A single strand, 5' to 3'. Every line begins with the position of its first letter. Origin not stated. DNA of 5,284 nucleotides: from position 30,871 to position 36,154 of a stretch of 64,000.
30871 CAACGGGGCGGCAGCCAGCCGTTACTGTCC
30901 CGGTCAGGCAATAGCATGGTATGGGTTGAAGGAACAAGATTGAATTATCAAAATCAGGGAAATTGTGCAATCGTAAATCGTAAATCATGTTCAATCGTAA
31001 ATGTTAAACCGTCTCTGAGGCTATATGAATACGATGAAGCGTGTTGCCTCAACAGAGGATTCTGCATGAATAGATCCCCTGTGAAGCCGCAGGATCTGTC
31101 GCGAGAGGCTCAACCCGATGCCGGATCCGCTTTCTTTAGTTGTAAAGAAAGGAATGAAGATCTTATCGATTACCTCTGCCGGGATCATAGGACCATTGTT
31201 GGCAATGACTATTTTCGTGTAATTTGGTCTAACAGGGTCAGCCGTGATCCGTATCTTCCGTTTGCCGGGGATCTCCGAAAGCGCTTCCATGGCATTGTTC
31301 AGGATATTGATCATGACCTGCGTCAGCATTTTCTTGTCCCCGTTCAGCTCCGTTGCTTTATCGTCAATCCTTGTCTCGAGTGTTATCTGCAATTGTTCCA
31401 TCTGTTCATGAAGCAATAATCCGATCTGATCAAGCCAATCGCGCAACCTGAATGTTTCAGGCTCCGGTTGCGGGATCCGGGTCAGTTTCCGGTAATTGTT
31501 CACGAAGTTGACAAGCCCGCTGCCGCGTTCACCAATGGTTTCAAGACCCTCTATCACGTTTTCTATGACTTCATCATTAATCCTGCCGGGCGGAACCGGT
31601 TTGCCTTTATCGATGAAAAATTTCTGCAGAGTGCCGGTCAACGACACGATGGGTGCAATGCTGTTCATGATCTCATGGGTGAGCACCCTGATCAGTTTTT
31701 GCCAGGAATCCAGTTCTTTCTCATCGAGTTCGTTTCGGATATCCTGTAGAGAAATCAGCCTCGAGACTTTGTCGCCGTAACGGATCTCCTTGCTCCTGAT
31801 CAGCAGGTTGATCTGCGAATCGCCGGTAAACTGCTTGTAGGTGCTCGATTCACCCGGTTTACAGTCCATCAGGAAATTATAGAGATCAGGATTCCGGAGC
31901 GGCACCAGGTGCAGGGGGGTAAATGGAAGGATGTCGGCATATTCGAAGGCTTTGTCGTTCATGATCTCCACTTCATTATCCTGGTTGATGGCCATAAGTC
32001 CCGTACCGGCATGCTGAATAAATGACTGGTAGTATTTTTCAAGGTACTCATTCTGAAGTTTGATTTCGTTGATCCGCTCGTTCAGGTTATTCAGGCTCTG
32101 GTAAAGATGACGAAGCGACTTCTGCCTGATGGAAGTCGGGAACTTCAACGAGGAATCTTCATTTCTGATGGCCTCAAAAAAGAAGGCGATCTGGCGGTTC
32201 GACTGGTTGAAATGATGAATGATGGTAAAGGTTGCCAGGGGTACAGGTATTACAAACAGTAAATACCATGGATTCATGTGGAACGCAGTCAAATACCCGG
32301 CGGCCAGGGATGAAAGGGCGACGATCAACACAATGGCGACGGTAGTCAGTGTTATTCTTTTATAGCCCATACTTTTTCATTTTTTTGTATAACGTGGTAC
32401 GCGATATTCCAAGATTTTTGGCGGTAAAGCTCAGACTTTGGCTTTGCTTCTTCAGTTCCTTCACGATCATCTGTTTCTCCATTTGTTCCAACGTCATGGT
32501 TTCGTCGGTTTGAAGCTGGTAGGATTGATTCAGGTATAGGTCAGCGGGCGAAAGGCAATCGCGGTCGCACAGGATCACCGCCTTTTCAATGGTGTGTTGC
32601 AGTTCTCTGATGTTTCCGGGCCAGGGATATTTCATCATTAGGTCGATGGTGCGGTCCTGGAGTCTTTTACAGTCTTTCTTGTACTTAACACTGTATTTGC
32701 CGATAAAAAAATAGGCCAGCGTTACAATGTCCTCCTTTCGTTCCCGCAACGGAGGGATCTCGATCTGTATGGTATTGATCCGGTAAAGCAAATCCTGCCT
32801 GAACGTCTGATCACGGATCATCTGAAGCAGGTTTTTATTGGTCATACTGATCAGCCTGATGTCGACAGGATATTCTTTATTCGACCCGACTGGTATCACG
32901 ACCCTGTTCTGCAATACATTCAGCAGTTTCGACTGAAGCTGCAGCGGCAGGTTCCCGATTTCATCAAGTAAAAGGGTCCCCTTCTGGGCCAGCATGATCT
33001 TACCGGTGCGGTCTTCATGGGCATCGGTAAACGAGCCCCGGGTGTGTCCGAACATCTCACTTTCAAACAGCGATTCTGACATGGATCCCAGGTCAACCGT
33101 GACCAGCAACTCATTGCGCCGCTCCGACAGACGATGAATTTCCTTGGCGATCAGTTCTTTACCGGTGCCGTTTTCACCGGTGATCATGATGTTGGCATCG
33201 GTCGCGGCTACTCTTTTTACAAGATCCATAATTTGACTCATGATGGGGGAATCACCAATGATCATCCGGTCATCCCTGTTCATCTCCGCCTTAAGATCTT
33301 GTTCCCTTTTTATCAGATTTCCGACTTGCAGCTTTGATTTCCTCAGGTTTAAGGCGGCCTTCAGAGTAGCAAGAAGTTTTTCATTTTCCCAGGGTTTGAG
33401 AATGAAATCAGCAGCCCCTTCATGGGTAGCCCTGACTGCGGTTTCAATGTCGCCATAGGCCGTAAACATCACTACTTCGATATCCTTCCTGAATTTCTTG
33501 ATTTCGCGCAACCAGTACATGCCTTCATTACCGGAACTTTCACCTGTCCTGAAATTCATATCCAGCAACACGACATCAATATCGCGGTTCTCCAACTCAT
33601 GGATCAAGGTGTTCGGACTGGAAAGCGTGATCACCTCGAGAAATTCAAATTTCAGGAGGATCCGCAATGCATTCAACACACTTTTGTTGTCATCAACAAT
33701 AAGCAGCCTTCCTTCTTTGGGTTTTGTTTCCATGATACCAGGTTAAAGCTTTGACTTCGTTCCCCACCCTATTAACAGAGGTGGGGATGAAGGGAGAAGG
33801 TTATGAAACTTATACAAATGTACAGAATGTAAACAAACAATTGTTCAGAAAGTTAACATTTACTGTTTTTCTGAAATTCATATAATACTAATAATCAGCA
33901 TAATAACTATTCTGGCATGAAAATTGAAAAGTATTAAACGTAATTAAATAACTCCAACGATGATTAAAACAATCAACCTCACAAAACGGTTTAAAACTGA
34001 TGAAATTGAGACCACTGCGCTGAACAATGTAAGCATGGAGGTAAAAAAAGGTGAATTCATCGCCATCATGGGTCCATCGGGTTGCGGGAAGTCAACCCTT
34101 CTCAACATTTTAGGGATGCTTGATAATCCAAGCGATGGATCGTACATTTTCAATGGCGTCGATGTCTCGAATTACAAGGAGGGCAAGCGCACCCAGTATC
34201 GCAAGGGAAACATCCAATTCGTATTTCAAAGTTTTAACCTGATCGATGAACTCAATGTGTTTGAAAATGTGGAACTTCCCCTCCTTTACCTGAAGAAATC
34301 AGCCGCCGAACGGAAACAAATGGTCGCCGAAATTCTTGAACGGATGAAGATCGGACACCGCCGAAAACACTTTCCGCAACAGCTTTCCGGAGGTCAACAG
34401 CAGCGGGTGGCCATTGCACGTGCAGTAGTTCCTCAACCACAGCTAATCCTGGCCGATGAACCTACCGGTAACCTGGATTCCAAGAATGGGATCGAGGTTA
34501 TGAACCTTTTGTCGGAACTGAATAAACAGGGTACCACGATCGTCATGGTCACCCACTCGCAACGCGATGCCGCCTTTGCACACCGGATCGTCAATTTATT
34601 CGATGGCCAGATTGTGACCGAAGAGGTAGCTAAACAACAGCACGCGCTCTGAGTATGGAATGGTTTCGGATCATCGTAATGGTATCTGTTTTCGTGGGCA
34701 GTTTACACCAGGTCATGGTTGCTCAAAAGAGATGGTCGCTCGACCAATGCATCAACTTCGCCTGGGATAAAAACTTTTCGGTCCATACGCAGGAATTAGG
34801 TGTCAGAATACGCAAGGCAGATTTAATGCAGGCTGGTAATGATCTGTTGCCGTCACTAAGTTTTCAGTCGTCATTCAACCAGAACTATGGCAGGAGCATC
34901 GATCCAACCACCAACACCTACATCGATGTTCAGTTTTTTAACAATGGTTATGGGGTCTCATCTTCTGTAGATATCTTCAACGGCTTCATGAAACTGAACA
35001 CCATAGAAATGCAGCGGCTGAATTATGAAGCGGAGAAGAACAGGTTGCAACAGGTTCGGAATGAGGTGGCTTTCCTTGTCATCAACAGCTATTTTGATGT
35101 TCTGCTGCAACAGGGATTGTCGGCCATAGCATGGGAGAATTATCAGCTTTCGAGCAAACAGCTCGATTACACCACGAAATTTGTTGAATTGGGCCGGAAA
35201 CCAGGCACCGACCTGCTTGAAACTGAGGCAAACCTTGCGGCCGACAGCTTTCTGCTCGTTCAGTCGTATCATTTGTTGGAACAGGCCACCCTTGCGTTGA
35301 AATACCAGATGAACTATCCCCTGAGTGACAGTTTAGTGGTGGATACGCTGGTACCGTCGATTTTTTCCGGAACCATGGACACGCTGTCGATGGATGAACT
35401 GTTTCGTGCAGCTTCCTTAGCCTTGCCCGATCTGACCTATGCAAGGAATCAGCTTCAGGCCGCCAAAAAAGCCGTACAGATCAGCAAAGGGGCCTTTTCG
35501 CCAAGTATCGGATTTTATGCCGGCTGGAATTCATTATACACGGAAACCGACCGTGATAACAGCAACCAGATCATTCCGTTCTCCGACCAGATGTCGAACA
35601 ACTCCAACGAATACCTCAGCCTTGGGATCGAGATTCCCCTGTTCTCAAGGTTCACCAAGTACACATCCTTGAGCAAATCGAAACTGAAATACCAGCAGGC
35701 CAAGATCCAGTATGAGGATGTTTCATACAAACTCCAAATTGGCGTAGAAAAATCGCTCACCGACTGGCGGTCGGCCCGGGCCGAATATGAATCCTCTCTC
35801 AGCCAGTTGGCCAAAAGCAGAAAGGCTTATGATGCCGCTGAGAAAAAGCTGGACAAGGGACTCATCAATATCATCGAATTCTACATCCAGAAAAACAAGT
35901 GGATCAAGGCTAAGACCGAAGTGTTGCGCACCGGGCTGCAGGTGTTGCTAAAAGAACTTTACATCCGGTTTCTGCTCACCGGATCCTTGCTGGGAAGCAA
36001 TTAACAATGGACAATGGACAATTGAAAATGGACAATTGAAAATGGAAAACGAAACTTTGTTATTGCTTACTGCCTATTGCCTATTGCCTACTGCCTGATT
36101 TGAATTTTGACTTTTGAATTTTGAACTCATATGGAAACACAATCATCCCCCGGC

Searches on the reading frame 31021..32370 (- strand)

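Call 73: search_protein_families(library=pfam, proteins=[window:31021-32370:-], max_evalue=0.00001)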
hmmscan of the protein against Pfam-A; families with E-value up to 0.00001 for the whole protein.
window:31021-32370:- (449 aa): 2 families
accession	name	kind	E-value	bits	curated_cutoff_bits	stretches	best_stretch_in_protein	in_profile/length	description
PF02518.31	HATPase_c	-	8.9e-19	68.4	26.4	1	344-447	1-105/111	Histidine kinase-, DNA gyrase B-, and HSP90-like ATPase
PF14501.12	HATPase_c_5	-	9.6e-07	29.1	22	1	349-438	6-90/102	GHKL domain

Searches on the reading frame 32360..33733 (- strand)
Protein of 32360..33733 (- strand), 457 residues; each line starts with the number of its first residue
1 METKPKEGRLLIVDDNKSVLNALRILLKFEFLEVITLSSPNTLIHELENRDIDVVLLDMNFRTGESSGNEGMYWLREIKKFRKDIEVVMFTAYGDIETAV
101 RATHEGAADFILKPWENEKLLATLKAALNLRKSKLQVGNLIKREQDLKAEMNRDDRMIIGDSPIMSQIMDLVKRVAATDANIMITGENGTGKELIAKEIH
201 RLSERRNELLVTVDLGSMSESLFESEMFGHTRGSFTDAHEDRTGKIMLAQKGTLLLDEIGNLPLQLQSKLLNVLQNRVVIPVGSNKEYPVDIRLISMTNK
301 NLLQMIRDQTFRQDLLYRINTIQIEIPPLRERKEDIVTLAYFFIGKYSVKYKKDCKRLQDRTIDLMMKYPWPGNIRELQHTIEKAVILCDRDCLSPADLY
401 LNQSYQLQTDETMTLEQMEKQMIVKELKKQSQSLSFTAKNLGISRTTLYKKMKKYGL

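Call 73: search_protein_families(library=pfam, proteins=[window:32360-33733:-], max_evalue=0.00001)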
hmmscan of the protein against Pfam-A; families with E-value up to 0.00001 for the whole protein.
window:32360-33733:- (457 aa): 8 families
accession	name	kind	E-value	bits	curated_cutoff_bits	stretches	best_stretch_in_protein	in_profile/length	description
PF00158.32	Sigma54_activat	-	1.5e-62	210.6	20.2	1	158-325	1-168/168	Sigma-54 interaction domain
PF25601.1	AAA_lid_14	-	4.1e-23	81.4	27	1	330-409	1-80/87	AAA+ ATPase lid domain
PF14532.12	Sigma54_activ_2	-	5.6e-21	75.7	25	1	159-329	1-138/138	Sigma-54 interaction domain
PF00072.30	Response_reg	-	2.8e-20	73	30.2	1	11-124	2-110/111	Response regulator receiver domain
PF02954.25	HTH_8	-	6.2e-10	39.1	22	1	414-455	1-42/42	Bacterial regulatory protein, Fis family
PF07728.20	AAA_5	-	3.4e-07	30.8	22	1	181-299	1-122/139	AAA domain (dynein-related subfamily)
PF01078.27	Mg_chelatase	-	5.5e-07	29.6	20.3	1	175-300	18-158/207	Magnesium chelatase, subunit ChlI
PF18024.7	HTH_50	-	1.2e-06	28.6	27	1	415-457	8-49/50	Helix-turn-helix domain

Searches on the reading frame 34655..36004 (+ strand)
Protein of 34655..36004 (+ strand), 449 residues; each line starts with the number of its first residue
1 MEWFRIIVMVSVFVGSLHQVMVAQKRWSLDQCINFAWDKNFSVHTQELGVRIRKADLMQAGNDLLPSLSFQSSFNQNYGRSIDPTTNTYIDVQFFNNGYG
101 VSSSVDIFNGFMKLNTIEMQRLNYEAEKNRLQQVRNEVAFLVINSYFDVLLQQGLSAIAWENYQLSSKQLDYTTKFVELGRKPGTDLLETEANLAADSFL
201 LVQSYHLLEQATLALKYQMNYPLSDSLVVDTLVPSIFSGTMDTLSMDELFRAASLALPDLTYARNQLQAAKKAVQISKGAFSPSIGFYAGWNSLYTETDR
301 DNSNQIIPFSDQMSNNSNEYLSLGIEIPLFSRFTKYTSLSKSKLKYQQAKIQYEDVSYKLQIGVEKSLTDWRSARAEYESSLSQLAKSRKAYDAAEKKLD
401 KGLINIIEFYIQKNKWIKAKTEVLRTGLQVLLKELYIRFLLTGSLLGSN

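Call 73: search_protein_families(library=pfam, proteins=[window:34655-36004:+], max_evalue=0.00001)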
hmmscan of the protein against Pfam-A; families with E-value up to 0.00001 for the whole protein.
window:34655-36004:+ (449 aa): 1 family
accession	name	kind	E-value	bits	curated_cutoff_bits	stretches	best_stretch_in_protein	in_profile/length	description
PF02321.23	OEP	-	9e-44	150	22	2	247-425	2-170/187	Outer membrane efflux protein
